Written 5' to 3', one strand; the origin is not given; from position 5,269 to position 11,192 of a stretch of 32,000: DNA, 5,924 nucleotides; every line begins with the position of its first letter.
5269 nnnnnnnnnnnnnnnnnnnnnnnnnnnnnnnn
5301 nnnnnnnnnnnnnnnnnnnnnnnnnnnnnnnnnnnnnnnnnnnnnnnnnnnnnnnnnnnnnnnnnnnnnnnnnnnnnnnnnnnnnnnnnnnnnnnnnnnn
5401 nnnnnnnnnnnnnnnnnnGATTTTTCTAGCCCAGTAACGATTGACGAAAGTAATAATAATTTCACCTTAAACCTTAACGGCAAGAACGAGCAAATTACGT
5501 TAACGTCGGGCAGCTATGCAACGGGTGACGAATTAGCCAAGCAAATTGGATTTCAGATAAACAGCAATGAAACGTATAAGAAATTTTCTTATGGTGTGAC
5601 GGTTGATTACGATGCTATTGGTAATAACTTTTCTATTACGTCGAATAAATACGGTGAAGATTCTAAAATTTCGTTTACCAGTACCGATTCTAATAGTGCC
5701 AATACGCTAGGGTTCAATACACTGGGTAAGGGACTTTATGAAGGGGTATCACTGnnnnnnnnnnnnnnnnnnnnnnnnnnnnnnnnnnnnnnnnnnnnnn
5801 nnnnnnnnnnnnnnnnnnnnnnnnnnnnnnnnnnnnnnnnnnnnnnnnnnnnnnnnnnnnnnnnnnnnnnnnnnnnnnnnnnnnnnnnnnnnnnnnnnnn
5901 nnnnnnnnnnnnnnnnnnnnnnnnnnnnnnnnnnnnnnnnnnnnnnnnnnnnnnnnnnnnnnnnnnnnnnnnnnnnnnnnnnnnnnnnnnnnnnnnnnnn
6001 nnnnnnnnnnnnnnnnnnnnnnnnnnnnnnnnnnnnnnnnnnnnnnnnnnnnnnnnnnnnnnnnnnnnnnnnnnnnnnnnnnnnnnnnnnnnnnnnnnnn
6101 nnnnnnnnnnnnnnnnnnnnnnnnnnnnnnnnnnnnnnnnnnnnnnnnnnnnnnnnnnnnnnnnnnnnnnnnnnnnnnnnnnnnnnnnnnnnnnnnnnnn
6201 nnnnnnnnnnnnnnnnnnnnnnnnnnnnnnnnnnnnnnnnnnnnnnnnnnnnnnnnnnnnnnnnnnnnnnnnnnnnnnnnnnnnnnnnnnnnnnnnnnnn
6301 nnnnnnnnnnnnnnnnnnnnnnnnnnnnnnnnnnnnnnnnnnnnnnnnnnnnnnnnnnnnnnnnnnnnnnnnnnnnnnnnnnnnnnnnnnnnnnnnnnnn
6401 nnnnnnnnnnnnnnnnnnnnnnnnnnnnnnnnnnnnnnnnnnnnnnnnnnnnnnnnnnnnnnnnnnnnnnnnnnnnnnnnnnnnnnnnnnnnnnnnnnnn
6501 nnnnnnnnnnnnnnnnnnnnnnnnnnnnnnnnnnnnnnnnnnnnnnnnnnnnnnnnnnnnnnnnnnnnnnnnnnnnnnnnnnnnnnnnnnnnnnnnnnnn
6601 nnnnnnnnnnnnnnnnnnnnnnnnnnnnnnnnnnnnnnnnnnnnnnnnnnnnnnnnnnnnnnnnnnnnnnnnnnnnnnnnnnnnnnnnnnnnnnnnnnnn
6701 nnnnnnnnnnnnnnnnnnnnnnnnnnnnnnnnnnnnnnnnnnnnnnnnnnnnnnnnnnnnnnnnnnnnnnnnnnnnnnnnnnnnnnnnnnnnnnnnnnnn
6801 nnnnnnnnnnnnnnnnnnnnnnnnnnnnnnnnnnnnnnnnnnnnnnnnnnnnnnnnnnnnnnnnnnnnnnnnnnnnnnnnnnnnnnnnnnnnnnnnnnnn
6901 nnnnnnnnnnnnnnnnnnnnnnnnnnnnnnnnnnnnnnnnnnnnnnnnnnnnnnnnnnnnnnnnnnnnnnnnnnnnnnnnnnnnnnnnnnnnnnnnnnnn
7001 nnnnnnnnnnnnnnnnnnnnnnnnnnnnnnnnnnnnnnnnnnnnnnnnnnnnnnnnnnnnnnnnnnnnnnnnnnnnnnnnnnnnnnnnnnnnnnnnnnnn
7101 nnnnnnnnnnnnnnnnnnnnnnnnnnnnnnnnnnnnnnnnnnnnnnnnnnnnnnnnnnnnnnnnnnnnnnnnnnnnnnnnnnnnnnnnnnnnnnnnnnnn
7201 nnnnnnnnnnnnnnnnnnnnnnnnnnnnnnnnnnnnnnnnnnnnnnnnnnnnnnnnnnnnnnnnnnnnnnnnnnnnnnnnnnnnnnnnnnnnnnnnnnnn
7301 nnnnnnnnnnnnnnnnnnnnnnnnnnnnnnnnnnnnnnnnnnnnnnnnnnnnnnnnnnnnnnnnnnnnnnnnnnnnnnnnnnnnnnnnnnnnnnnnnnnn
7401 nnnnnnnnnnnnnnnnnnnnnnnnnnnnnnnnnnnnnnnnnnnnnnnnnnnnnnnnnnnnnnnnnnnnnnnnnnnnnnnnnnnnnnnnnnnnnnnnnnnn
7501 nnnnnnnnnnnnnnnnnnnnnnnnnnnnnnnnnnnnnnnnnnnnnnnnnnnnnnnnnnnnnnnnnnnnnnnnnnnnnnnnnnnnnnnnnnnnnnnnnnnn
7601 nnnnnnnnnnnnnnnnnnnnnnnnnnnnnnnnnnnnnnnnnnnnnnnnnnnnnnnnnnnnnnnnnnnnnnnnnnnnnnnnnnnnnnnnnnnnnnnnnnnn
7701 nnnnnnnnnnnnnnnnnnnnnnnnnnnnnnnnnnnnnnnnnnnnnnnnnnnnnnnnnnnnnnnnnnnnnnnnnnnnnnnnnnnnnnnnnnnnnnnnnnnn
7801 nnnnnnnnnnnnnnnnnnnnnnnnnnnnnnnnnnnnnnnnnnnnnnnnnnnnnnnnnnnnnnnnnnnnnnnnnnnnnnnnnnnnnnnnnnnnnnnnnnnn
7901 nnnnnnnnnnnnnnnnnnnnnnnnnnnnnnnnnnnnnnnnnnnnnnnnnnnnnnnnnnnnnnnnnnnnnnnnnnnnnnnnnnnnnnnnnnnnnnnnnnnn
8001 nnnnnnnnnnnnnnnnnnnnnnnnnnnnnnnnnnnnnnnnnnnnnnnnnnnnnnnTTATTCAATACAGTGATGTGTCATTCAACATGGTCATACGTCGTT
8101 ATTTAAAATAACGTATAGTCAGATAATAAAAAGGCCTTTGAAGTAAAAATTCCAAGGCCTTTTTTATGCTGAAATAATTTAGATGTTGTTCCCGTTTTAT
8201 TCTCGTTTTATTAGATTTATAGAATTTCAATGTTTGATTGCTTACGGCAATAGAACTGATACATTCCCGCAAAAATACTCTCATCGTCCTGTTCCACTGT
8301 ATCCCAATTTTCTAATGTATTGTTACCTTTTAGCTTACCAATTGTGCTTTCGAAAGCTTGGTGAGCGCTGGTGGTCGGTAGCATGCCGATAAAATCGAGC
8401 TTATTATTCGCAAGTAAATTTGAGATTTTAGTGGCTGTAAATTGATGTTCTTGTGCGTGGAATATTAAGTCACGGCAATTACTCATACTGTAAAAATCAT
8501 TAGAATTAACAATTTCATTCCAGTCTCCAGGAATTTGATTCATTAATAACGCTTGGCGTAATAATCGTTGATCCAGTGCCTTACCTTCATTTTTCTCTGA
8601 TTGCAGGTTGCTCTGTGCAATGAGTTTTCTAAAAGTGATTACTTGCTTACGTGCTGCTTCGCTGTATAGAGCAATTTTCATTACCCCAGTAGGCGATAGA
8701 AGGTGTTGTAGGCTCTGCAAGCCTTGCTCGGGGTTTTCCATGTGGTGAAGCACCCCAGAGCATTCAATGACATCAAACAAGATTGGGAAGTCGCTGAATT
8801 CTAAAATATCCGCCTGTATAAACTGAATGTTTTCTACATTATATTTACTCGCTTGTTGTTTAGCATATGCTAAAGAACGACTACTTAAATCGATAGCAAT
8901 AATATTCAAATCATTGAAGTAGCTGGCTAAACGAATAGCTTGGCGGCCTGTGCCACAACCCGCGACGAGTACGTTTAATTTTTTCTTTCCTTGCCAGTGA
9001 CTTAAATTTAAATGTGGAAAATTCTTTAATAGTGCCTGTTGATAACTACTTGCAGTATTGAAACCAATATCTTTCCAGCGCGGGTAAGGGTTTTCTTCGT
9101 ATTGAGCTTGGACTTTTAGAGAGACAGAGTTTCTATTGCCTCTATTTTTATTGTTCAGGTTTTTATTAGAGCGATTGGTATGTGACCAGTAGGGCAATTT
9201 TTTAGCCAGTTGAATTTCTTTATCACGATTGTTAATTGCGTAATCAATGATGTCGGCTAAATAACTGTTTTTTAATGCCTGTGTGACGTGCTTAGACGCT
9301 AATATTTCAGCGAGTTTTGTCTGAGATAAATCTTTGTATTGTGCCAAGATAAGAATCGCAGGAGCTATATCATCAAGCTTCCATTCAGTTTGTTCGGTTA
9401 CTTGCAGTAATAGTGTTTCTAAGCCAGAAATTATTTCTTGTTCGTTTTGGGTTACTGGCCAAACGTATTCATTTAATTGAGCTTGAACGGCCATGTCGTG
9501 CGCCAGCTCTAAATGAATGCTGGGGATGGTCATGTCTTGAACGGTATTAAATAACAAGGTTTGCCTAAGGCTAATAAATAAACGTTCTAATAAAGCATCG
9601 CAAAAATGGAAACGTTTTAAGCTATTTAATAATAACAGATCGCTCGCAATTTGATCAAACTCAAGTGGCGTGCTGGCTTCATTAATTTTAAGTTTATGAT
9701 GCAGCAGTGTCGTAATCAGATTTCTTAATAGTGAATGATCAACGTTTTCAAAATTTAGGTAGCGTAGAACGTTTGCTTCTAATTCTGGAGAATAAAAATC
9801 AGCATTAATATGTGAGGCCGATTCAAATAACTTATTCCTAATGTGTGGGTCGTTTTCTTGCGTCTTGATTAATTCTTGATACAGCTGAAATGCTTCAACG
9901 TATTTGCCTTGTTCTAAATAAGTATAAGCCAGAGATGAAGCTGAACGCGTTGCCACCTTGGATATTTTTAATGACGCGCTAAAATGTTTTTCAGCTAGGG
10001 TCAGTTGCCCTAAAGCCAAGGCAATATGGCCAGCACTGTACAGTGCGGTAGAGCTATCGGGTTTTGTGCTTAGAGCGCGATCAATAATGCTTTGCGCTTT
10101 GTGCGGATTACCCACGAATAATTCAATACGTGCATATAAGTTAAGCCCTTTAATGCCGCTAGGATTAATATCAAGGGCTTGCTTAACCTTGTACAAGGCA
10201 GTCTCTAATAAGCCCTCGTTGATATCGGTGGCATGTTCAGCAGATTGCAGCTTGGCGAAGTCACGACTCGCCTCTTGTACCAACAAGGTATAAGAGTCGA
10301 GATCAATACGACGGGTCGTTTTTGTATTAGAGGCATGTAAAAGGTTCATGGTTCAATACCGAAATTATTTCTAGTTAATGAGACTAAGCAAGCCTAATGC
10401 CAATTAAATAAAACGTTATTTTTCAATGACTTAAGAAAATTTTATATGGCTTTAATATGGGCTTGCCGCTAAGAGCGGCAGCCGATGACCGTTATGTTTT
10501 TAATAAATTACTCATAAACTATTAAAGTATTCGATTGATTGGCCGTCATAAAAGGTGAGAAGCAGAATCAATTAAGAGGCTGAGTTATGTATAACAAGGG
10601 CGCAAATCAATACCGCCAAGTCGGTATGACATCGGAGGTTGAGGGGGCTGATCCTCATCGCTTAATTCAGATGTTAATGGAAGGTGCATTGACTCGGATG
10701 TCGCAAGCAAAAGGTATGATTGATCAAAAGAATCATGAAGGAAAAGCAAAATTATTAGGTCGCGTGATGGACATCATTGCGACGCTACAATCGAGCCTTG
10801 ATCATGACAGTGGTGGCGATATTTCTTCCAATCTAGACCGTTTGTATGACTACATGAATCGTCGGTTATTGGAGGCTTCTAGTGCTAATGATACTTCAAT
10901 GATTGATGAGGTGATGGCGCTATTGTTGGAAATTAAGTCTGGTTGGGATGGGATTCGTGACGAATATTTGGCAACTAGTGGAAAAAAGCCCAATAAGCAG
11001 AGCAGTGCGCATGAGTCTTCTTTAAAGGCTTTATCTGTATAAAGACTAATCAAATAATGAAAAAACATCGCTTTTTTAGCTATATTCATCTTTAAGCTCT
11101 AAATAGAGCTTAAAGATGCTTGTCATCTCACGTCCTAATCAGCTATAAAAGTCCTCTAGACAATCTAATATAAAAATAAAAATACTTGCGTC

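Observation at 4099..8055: Giant filament cap FliD (1318 aa), roughly two to three times normal size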

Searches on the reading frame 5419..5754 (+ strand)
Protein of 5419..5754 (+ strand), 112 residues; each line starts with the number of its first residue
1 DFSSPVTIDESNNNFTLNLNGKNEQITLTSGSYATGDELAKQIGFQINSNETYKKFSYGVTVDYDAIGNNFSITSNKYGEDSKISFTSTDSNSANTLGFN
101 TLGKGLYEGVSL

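Call 67: predict_structure(alignment_id=A4)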
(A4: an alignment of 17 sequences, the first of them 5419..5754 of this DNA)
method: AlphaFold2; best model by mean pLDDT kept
length: 112 residues; sequences in the alignment: 17
mean_pLDDT: 67.9   pTM: 0.65
mean pLDDT of the five models: 67.9, 67.3, 65.7, 64.6, 60.6
residues with pLDDT >= 90: 0; 70-90: 73; 50-70: 14; < 50: 25
segments of 3 or more residues with pLDDT < 50: 89-112
pLDDT, mean of each block of 10 residues (from residue 1): 69 71 76 83 85 75 82 80 65 38 31 30
secondary structure, 60 per line:
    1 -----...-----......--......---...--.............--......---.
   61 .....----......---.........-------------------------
elements in order: E6-8 E14-19 E22-27 E31-33 H36-48 H51-56 E60-65 E70-75 E79-87

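Call 69: fold_search(model_id=the predicted structure, library=pdb)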
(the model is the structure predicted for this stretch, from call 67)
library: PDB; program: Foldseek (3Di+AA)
matches with E <= 10: 292; with E <= 0.001: 0
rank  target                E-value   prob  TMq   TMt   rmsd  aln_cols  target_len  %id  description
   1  6iwy                  1.2e-01  0.69  0.44  0.17   5.8       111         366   14  Crystal structure of the flagellar cap protein FliD from Helicobacter pylori (released 2019-05-22)
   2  1k20_A                2.0e-01  0.33  0.30  0.15   5.8        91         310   19  Inorganic Pyrophosphatase (family II) from Streptococcus gordonii at 1.5 A resolution (released 2001-10-31)
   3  8rbs_K                2.7e-01  0.75  0.44  0.09   4.3        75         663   23  Emiliania huxleyi virus 201 (EhV-201) asymmetrical unit of capsid proteins predicted by AlphaFold2 fitted into the cry (released 2023-12-20)
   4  2enx_A                2.8e-01  0.21  0.28  0.14   6.7        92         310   21  Structure of the family II inorganic pyrophosphatase from Streptococcus agalactiae at 2.8 resolution (released 2007-05-29)
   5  1i74_A                4.6e-01  0.18  0.27  0.13   5.2        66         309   18  STREPTOCOCCUS MUTANS INORGANIC PYROPHOSPHATASE (released 2001-06-06)
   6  6l4l                  7.1e-01  0.10  0.23  0.13  10.9        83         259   13  Crystal structure of S. aureus CntK in inactive state (released 2020-10-21)
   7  6g41_A                8.1e-01  0.28  0.39  0.17   5.2        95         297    9  Crystal structure of SeMet-labeled mavirus penton protein (released 2018-07-04)
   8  6g41_C                8.1e-01  0.23  0.37  0.17   6.1       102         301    9  Crystal structure of SeMet-labeled mavirus penton protein (released 2018-07-04)
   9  8qzy_A                8.6e-01  0.08  0.20  0.11  10.2        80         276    8  Structural and biochemical characterization of diaminopimelate epimerase from Pseudomonas aeruginosa (released 2024-11-06)
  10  9m0m                  9.1e-01  0.13  0.28  0.14   6.8        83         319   11  Crystal structure of a thermophilic family II inorganic pyrophosphatase in Thermodesulfobacterium commune (released 2026-03-04)
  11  6g41_B                1.2e+00  0.18  0.37  0.17   6.0       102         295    9  Crystal structure of SeMet-labeled mavirus penton protein (released 2018-07-04)
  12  6sy0_B                1.3e+00  0.05  0.21  0.18  15.8       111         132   16  Structure of the Plasmodium falciparum SIP2 DNA-binding AP2 tandem repeat in complex with two SPE2 half-sites (released 2020-10-07)
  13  6sy0_A                1.3e+00  0.05  0.21  0.18  15.5       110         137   16  Structure of the Plasmodium falciparum SIP2 DNA-binding AP2 tandem repeat in complex with two SPE2 half-sites (released 2020-10-07)
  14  7r8i_A                1.3e+00  0.03  0.16  0.03  17.7        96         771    9  Crystal structure of Pseudooceanicola lipolyticus Argonaute bound to 5' OH guide DNA in the presence of Mg2+ (released 2022-11-09)
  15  6g41_D                1.6e+00  0.15  0.37  0.17   6.1       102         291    9  Crystal structure of SeMet-labeled mavirus penton protein (released 2018-07-04)
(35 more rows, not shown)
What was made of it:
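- Tried and rejected: The single-module structure and fold search was inconclusive (pLDDT 68, E 0.12; calls 67, 69).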

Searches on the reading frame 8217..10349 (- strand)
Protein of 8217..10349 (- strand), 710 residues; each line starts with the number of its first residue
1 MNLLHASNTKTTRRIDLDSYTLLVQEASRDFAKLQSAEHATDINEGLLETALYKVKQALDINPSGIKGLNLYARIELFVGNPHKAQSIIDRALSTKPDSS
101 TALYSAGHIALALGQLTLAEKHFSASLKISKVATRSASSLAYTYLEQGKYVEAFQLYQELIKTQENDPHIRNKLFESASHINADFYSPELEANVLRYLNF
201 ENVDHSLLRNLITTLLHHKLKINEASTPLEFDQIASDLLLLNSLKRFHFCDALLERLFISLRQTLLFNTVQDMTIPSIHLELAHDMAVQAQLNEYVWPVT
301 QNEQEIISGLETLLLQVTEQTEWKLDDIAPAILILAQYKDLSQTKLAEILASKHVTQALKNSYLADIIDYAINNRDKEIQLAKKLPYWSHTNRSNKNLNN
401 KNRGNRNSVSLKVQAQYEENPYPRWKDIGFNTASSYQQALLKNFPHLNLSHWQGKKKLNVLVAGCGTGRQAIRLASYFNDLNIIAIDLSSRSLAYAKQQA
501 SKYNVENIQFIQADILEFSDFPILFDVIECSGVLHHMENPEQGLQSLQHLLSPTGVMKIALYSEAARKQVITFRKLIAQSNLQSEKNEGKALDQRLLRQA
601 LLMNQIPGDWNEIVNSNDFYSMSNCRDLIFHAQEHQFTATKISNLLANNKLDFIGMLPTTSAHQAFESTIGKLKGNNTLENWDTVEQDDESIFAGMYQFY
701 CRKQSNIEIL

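Call 4: search_protein_families(library=pfam, proteins=[window:8217-10349:-], max_evalue=0.01)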
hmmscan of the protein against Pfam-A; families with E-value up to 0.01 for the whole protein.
window:8217-10349:- (710 aa): 28 families (the best 25 are shown)
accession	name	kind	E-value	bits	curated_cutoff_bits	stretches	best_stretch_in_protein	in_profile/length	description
PF13847.12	Methyltransf_31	-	4.6e-21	75.5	27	1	455-577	2-119/145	Methyltransferase domain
PF13649.12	Methyltransf_25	-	3e-18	66.8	27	1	460-555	1-97/97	Methyltransferase domain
PF08242.18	Methyltransf_12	-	8.2e-18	65.4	30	1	462-556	2-97/98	Methyltransferase domain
PF08241.18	Methyltransf_11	-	7.1e-16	59.1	21.2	1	463-557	3-93/95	Methyltransferase domain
PF13489.12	Methyltransf_23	-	2.6e-09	37.4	27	1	454-562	20-119/164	Methyltransferase domain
PF13428.12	TPR_14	-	9.9e-09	35.5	23.5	0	69-104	4-39/44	Tetratricopeptide repeat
PF14559.12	TPR_19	-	1.4e-08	35.3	25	0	110-171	1-62/68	Tetratricopeptide repeat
PF07719.23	TPR_2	-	1.9e-08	34.2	27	0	140-166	7-33/34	Tetratricopeptide repeat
PF13432.12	TPR_16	-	3.2e-08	34.3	32.7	1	73-129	4-60/65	Tetratricopeptide repeat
PF13431.12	TPR_17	-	1e-07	32.1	24.4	0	90-120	3-33/34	Tetratricopeptide repeat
PF13424.12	TPR_12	-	2.6e-07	31.2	30.1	1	100-163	3-74/77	Tetratricopeptide repeat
PF02390.23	Methyltransf_4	-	7.7e-07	29.2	24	1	463-518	8-63/173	Putative methyltransferase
PF13181.12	TPR_8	-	3e-06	27.4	25.7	0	102-130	3-31/34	Tetratricopeptide repeat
PF00515.34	TPR_1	-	3e-06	27.2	27.8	0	139-166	6-33/34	Tetratricopeptide repeat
PF01739.24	CheR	-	4.8e-06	26.6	27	0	447-498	22-82/195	CheR methyltransferase, SAM binding domain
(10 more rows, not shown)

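Call 5: search_protein_families(library=ncbifam, proteins=[window:8217-10349:-], max_evalue=0.01)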
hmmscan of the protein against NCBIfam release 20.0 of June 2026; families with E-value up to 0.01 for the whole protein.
window:8217-10349:- (710 aa): 52 families (the best 25 are shown)
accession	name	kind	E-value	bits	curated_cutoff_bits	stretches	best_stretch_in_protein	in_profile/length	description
TIGR02072.1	BioC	equivalog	5.4e-13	49.3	184.95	1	456-580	34-150/244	malonyl-ACP O-methyltransferase BioC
TIGR01983.1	UbiG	equivalog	6.3e-13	48.6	102.95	1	388-560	12-152/228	bifunctional 2-polyprenyl-6-hydroxyphenol methylase/3-demethylubiquinol 3-O-methyltransferase UbiG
TIGR02917.1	PEP_TPR_lipo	equivalog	5.2e-12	44.5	312.2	1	28-169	121-262/899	XrtA/PEP-CTERM system TPR-repeat protein PrsT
TIGR04345.1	ovoA_Cterm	equivalog_domain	2.2e-11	43.8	170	2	502-561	112-171/242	putative 4-mercaptohistidine N1-methyltransferase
NF008264.0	PRK11036.1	equivalog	5.7e-11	42.4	366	1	454-565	42-153/261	tRNA uridine 5-oxyacetic acid(34) methyltransferase CmoM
TIGR03534.1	RF_mod_PrmC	equivalog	3e-10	40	199.1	1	449-528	81-160/253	peptide chain release factor N(5)-glutamine methyltransferase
TIGR01934.1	MenG_MenH_UbiE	subfamily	4.3e-10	39.3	158.35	1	453-568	36-150/223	ubiquinone/menaquinone biosynthesis methyltransferase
NF043040.1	corrin_prot_MT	hypoth_equivalog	6.3e-10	38.9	180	1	456-560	41-148/216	corrinoid protein-associated methyltransferase CpaM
TIGR00536.1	hemK_fam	subfamily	8.7e-10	38.1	115.5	1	457-517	115-176/286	HemK family protein methyltransferase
NF004851.0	PRK06202.1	equivalog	1.2e-09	37.9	243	1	445-541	52-146/237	hypothetical protein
NF001244.0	PRK00216.1-5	equivalog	1.4e-09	37.6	216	1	457-572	49-166/236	bifunctional demethylmenaquinone methyltransferase/2-methoxy-6-polyprenyl-1,4-benzoquinol methylase UbiE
TIGR02021.1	BchM-ChlM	equivalog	1.5e-09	37.6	158.9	1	457-580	55-171/218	magnesium protoporphyrin IX methyltransferase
NF001080.0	PRK00121.2-2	equivalog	2.4e-09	36.8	132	1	450-520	36-110/224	tRNA (guanosine(46)-N7)-methyltransferase TrmB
TIGR02521.1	type_IV_pilW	equivalog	2.9e-08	33.5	154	1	101-167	136-202/234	type IV pilus biogenesis/stability protein PilW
NF041537.1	ArsM_AhpD_UU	exception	2.1e-07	30.1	510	1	458-640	78-254/345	arsenite methyltransferase/AhpD domain selenoprotein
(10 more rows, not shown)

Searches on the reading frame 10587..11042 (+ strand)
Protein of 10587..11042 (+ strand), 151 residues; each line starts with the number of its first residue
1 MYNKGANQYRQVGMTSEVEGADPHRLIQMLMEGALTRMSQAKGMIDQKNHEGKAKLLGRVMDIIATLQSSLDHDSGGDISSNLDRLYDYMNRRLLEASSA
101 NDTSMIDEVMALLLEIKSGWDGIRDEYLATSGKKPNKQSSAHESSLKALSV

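Call 4: search_protein_families(library=pfam, proteins=[window:10587-11042:+], max_evalue=0.01)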
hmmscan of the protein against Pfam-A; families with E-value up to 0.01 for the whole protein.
window:10587-11042:+ (151 aa): 2 families
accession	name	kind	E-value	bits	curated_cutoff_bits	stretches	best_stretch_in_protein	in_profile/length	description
PF02561.19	FliS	-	5.8e-38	130.1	26.7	1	7-123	2-114/115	Flagellar protein FliS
PF10410.14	DnaB_bind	-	0.0088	16.7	20.6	0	38-71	5-38/56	DnaB-helicase binding domain of primase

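Call 5: search_protein_families(library=ncbifam, proteins=[window:10587-11042:+], max_evalue=0.01)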
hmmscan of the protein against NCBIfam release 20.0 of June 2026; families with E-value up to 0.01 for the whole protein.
window:10587-11042:+ (151 aa): 2 families
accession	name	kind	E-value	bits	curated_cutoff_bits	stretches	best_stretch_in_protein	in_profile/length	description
TIGR00208.1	fliS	equivalog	9.1e-28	96.9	53.75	1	2-122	3-119/124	flagellar export chaperone FliS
NF058680.1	EncD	equivalog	0.0072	16.8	120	0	86-144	14-72/106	encapsulin nanocompartment cargo ferric reductase EncD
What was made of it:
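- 10587..11042 (+): fliS. Pfam FliS and TIGR00208 (calls 4, 5)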
